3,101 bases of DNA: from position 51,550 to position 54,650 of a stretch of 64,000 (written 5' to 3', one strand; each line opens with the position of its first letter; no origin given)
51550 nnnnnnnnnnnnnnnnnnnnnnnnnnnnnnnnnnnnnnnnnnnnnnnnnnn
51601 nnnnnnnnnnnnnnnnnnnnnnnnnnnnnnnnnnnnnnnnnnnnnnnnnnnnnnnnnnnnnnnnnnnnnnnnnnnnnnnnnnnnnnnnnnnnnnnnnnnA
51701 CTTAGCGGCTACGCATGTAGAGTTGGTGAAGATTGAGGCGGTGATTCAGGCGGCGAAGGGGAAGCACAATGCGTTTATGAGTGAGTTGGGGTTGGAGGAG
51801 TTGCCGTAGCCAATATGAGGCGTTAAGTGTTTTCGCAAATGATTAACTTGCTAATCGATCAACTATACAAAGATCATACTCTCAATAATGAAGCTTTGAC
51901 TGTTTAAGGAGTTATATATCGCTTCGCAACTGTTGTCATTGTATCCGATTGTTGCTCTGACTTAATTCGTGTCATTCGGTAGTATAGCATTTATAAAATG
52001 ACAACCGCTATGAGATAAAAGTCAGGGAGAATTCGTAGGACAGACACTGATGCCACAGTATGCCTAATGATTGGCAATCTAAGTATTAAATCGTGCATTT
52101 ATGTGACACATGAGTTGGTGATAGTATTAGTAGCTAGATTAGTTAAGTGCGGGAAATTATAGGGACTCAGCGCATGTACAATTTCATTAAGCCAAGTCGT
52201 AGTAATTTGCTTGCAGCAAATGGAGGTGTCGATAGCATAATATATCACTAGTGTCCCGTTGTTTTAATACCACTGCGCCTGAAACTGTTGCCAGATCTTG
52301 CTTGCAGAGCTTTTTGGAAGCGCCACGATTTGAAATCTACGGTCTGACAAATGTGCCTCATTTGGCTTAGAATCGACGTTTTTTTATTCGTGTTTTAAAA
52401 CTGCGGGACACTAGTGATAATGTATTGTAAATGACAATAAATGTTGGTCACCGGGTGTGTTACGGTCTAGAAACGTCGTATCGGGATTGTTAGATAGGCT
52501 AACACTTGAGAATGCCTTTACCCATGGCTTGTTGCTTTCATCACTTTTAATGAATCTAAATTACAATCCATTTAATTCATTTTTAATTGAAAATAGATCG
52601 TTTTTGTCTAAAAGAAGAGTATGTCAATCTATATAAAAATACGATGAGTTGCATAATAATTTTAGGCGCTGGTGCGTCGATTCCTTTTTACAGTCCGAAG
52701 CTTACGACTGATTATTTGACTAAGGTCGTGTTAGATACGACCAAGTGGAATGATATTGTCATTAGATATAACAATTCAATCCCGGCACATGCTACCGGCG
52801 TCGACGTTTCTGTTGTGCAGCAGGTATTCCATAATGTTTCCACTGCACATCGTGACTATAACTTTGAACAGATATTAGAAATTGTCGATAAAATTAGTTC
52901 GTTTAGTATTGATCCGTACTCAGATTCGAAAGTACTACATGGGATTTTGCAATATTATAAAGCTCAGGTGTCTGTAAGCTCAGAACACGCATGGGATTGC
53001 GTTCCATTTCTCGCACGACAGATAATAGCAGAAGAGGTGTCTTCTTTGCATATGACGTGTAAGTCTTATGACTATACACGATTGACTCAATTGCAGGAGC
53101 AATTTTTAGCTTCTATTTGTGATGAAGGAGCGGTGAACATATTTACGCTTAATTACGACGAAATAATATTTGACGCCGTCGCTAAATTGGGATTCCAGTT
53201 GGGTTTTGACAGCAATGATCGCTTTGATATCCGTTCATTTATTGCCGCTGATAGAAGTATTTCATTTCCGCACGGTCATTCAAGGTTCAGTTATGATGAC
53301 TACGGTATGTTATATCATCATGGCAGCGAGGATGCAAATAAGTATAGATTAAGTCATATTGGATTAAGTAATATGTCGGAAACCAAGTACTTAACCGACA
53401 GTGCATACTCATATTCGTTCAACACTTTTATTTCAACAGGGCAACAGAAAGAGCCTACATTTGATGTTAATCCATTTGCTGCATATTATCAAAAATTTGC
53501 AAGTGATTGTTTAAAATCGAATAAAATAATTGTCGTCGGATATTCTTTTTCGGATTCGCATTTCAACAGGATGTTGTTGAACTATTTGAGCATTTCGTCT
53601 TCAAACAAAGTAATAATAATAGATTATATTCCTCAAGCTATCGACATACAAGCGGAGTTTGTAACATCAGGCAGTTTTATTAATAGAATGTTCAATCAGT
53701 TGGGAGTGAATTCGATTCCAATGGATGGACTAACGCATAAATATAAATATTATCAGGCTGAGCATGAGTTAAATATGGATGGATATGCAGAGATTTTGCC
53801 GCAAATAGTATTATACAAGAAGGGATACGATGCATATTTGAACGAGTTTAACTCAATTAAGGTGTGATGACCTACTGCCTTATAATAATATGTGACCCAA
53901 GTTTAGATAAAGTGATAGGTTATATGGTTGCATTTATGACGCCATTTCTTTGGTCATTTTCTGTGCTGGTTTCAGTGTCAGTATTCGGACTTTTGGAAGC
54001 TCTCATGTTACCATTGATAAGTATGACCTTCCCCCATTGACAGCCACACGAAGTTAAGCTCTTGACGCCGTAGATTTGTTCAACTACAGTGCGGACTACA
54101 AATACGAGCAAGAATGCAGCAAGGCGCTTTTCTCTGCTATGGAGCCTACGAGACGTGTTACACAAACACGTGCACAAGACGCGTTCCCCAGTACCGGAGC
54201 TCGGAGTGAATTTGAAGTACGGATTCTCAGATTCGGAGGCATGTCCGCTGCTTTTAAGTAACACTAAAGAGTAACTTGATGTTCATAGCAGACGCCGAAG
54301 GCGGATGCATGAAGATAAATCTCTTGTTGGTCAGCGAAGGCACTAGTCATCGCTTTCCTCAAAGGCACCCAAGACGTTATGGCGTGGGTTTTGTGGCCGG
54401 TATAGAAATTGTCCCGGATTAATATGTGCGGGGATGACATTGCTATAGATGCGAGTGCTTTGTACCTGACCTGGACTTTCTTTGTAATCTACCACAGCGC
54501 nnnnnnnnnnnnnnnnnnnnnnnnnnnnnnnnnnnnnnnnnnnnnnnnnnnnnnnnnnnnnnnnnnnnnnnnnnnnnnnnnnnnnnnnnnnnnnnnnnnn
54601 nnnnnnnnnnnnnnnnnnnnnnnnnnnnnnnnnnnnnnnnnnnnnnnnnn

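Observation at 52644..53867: Stand-alone SIR2_2-family protein with all ThsA/DSR-type motifs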

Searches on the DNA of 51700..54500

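Call 29: search_rna_families(source=window, start=51700, end=54500, threshold=evalue, max_evalue=1)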
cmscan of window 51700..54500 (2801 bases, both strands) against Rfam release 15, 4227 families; matches with E-value up to 1: 1.
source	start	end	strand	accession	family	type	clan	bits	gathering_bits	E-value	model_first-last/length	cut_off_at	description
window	52766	52856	+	RF01880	Xist_exon1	Gene; lncRNA;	-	23.5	50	0.0013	1-85/85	no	X-chromosome inactivation gene exon 1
